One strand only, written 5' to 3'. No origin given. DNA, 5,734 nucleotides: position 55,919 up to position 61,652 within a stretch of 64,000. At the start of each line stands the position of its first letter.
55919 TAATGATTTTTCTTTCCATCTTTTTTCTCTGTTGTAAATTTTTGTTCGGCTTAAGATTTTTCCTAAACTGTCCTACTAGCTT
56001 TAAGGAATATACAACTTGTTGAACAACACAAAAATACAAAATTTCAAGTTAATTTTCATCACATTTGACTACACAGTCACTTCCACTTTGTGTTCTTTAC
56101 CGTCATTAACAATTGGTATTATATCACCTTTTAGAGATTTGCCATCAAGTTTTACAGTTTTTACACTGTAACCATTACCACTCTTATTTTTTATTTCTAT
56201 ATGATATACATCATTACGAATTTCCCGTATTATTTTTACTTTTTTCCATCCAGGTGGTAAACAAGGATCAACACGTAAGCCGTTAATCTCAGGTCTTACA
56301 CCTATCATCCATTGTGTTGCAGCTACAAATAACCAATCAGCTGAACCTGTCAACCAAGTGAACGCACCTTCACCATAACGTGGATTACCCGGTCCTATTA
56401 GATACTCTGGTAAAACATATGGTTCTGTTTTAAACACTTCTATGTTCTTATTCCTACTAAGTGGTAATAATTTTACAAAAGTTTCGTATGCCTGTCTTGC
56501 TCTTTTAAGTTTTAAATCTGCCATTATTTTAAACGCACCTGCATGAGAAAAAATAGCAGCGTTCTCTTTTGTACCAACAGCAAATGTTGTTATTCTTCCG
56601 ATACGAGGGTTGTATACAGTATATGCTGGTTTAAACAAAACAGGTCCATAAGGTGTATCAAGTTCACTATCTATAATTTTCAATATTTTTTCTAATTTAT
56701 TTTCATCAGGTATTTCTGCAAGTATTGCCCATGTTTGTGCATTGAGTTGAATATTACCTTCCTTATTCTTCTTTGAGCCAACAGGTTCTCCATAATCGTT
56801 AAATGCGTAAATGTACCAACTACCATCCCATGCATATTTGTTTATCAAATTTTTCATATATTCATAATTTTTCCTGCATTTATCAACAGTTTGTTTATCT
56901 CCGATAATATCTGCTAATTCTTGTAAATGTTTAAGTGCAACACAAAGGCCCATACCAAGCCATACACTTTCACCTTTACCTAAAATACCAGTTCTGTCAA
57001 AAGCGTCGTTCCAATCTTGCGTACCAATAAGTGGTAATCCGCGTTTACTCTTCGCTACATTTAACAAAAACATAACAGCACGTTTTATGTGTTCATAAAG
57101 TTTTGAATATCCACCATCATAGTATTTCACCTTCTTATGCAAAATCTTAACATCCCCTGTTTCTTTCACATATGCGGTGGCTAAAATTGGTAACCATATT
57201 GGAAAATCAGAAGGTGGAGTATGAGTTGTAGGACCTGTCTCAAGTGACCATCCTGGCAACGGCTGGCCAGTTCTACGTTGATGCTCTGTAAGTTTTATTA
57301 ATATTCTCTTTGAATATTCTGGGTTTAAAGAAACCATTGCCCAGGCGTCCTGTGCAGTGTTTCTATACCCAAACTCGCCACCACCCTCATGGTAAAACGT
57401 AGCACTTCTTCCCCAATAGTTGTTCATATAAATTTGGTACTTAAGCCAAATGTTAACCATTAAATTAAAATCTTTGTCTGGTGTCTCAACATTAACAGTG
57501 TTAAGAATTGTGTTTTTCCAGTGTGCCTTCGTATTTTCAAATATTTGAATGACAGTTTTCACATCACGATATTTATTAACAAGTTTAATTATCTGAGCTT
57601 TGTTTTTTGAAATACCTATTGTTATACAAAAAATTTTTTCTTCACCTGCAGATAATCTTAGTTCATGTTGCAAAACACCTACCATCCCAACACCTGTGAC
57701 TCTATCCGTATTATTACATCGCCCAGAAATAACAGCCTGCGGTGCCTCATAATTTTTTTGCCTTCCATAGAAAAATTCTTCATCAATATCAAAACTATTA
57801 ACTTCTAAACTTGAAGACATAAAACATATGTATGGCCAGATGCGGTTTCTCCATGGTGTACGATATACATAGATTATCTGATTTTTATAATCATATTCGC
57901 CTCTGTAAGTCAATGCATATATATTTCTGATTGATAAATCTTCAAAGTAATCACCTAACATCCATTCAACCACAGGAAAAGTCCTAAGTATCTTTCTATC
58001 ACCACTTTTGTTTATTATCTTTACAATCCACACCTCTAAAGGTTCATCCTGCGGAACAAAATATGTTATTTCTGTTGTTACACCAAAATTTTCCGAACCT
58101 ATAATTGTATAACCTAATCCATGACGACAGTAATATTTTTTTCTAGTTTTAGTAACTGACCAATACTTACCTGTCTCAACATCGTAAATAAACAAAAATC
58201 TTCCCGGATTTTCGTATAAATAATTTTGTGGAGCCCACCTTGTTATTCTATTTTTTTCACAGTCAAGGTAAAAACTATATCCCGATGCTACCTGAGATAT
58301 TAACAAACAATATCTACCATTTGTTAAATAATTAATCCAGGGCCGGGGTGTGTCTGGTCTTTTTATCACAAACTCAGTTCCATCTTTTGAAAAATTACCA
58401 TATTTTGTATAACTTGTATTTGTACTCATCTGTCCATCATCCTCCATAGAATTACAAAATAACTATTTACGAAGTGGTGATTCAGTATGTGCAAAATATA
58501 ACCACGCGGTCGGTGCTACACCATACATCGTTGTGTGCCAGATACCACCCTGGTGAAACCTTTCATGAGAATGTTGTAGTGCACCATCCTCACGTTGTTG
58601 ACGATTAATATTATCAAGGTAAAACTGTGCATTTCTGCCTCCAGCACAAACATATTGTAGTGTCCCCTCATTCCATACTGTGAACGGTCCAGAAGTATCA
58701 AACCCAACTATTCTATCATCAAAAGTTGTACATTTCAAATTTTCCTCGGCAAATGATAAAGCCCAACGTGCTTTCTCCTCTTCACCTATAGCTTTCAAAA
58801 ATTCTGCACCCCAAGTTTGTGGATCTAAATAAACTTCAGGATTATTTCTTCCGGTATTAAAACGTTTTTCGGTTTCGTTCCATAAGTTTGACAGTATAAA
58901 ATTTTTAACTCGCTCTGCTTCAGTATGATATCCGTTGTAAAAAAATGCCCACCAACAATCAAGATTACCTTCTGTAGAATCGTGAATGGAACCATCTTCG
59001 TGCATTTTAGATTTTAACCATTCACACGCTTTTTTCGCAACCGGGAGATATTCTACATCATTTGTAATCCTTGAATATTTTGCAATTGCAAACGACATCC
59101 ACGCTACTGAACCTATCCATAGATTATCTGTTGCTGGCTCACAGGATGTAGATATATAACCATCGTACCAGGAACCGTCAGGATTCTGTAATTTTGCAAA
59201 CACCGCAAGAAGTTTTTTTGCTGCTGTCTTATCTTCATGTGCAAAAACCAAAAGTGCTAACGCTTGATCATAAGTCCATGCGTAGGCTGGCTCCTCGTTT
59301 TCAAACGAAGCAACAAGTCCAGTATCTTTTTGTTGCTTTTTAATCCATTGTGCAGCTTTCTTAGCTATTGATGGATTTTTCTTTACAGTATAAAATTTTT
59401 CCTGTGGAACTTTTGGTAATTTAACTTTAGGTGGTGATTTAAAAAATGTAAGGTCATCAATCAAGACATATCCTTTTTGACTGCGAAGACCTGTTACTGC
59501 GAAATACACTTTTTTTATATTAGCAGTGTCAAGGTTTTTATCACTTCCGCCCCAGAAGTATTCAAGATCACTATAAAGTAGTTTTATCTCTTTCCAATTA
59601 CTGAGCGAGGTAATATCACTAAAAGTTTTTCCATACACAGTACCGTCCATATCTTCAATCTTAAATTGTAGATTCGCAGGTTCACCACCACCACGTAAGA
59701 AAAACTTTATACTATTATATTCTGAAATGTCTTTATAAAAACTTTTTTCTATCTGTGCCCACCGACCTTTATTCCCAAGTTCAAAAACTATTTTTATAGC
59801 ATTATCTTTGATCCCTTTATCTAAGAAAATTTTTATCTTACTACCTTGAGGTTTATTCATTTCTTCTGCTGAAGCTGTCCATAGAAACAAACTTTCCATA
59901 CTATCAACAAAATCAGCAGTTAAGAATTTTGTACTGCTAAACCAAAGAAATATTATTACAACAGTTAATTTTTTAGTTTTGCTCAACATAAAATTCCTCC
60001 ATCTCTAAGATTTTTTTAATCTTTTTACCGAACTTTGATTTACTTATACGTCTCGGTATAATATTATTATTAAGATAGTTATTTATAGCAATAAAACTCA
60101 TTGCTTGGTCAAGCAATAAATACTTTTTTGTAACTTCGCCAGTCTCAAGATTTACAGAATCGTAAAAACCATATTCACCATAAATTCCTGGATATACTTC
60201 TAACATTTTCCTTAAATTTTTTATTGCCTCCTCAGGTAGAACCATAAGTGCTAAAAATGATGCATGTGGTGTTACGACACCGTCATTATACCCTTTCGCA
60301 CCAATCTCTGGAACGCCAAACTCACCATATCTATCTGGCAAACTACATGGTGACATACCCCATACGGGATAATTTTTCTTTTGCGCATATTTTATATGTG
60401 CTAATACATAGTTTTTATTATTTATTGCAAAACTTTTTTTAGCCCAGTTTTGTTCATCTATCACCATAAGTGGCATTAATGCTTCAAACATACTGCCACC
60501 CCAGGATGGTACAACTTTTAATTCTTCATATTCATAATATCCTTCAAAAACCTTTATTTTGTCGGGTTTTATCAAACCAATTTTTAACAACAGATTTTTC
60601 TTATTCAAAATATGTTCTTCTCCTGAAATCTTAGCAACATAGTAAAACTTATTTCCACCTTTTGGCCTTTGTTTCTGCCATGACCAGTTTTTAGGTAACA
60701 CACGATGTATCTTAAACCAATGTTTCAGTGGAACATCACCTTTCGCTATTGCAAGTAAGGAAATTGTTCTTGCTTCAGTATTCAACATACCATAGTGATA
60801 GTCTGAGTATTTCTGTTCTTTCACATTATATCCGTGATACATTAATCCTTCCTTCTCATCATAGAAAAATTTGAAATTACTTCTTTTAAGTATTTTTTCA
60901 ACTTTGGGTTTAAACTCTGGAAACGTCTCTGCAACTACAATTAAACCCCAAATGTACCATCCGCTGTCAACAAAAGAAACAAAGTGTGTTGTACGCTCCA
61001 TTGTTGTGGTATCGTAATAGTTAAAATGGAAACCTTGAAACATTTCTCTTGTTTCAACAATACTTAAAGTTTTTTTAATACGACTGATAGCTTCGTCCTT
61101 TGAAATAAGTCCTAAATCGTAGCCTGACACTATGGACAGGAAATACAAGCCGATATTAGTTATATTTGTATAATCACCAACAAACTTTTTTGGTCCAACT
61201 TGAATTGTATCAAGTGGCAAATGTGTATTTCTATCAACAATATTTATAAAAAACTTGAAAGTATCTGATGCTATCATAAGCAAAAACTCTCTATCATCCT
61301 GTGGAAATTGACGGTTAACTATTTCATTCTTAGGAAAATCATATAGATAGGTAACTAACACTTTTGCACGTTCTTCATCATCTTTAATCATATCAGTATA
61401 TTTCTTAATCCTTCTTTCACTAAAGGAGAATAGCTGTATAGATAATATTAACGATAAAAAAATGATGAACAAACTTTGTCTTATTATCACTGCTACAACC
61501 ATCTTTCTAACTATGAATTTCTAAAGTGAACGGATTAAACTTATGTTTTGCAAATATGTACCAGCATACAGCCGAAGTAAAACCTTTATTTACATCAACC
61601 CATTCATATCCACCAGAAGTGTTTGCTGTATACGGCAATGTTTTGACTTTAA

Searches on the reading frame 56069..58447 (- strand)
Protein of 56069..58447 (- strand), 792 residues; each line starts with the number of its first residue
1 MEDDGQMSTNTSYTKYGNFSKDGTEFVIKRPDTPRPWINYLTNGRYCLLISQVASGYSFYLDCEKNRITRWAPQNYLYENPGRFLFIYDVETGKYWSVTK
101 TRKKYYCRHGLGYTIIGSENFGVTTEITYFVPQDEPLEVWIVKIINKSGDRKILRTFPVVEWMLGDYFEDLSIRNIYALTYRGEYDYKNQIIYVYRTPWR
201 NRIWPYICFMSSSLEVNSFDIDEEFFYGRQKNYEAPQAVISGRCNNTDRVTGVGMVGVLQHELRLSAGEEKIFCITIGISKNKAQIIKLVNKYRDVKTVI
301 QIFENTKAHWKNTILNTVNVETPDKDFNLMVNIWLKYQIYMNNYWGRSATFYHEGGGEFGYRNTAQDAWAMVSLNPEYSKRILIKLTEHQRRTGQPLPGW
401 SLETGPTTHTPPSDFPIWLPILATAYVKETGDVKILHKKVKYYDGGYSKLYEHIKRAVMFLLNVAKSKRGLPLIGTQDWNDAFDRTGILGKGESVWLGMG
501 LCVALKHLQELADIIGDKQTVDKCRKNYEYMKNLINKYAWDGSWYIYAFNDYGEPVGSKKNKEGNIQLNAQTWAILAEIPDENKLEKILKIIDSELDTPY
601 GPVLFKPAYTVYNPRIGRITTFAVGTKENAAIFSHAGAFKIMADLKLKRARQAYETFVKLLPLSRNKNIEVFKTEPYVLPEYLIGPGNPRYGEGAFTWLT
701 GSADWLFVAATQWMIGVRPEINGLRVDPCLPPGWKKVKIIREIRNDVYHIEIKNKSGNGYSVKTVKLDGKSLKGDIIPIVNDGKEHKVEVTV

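Call 85: search_protein_families(library=pfam, proteins=[window:56069-58447:-], max_evalue=0.00001)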
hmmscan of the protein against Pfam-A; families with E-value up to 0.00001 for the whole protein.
window:56069-58447:- (792 aa): 2 families
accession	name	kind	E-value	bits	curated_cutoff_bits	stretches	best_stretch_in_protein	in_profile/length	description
PF17167.11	Glyco_hydro_94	-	4e-99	332.6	27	1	309-716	1-420/420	Glycosyl hydrolase 94 superfamily, catalytic domain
PF06165.18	GH94_b-supersand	-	7.3e-61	206.3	23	1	34-278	1-251/251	Glycosyl hydrolase 94, supersandwich domain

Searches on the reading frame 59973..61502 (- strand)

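Call 85: search_protein_families(library=pfam, proteins=[window:59973-61502:-], max_evalue=0.00001)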
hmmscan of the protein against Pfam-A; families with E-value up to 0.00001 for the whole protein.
window:59973-61502:- (509 aa): 1 family
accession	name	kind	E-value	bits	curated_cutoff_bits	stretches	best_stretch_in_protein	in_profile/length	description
PF10091.15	Glycoamylase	-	2.1e-26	93.2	27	1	324-484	42-215/221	Putative glucoamylase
